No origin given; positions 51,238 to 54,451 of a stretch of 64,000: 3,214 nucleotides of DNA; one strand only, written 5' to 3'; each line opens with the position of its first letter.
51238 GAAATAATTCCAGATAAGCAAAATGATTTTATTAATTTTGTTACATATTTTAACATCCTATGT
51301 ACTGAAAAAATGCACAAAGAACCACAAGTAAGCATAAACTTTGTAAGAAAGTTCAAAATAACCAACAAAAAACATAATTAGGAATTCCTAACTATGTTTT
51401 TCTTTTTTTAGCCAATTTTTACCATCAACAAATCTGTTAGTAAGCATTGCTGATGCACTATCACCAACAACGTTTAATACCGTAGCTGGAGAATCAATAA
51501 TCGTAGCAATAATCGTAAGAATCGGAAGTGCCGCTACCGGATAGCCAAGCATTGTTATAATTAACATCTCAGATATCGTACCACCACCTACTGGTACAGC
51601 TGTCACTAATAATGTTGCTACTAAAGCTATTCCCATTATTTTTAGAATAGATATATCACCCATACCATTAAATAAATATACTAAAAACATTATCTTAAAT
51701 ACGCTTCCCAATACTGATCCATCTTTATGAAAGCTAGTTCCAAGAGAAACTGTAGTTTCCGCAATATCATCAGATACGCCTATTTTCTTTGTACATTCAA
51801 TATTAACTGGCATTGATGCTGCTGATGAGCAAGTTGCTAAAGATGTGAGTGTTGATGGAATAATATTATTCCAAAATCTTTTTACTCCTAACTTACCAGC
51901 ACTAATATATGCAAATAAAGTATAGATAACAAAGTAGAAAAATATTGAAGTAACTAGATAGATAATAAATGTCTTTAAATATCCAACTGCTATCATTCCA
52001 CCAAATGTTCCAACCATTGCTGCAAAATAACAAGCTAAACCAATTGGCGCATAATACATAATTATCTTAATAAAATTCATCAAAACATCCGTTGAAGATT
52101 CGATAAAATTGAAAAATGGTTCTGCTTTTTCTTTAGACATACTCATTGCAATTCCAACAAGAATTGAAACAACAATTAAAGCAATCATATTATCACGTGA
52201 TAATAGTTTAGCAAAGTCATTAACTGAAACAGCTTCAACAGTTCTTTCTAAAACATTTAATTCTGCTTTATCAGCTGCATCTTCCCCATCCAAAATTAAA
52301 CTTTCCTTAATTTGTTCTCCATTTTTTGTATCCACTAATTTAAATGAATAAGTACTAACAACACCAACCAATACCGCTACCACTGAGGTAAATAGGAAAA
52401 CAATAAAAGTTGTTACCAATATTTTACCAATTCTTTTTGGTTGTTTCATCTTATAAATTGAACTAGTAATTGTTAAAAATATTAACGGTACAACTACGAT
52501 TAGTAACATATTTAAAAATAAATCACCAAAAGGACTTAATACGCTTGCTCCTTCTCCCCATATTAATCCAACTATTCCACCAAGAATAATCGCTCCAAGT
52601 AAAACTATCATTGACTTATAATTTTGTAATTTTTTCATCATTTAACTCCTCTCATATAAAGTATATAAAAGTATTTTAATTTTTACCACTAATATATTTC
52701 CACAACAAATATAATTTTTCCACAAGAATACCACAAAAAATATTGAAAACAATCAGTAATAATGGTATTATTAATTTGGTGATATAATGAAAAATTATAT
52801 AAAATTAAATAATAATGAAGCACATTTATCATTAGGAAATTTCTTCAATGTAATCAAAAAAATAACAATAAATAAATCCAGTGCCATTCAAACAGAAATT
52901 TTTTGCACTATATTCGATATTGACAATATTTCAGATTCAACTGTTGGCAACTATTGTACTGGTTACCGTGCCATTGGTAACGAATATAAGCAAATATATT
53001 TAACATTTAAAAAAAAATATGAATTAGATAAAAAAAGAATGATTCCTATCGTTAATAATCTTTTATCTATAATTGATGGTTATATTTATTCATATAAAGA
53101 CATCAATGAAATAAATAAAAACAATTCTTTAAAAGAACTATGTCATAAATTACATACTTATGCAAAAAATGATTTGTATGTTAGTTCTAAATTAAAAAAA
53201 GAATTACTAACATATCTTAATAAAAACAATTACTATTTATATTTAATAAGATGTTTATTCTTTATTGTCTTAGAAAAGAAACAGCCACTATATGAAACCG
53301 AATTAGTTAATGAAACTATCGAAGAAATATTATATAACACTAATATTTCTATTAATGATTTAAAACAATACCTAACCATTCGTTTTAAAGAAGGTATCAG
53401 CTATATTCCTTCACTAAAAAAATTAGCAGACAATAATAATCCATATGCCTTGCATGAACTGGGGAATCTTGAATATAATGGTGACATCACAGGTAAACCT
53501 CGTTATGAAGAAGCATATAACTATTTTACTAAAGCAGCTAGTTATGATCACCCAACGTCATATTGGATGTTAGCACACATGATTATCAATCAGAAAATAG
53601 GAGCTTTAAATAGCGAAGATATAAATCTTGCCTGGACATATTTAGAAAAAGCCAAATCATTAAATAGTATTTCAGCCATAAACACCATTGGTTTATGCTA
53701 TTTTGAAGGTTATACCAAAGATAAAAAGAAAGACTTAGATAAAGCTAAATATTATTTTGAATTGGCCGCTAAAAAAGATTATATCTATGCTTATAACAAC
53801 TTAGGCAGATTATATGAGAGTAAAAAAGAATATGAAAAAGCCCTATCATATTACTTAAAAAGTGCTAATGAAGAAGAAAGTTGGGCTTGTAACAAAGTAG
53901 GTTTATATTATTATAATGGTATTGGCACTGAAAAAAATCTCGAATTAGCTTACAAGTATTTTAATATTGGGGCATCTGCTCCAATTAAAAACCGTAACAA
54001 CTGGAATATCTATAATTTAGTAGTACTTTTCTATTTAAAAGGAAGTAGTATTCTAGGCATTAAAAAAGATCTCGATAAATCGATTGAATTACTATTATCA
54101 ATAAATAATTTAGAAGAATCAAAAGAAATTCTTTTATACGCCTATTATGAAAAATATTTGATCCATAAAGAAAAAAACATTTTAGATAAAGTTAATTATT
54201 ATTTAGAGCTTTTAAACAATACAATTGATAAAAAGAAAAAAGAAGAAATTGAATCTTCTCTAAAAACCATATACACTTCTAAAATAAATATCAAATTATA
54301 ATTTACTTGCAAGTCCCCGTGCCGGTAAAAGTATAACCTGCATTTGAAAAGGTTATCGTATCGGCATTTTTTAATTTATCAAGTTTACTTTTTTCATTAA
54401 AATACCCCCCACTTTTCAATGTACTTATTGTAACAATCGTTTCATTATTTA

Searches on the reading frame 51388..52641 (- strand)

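Call 8: search_protein_families(library=pfam, proteins=[window:51388-52641:-], max_evalue=0.001)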
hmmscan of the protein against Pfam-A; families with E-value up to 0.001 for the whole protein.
window:51388-52641:- (417 aa): 1 family
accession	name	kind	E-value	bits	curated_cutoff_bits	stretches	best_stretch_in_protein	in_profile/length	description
PF00375.23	SDF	-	2.2e-86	290.8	27.9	1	14-403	5-386/387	Sodium:dicarboxylate symporter family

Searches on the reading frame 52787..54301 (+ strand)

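Call 8: search_protein_families(library=pfam, proteins=[window:52787-54301:+], max_evalue=0.001)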
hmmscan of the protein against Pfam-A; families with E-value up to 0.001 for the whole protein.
window:52787-54301:+ (504 aa): 5 families
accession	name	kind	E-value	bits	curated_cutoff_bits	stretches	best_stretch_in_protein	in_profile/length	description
PF08238.18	Sel1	-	3.3e-20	72.2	30.7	2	367-397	3-33/36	Sel1 repeat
PF13176.12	TPR_7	-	3.1e-05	24.2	27.9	0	335-359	1-27/36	Tetratricopeptide repeat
PF07719.23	TPR_2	-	9.7e-05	22.7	27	0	334-360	2-28/34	Tetratricopeptide repeat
PF00515.34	TPR_1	-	0.00025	21.1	27.8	1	334-358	2-26/34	Tetratricopeptide repeat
PF13181.12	TPR_8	-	0.00081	19.8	25.7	0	335-359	3-27/34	Tetratricopeptide repeat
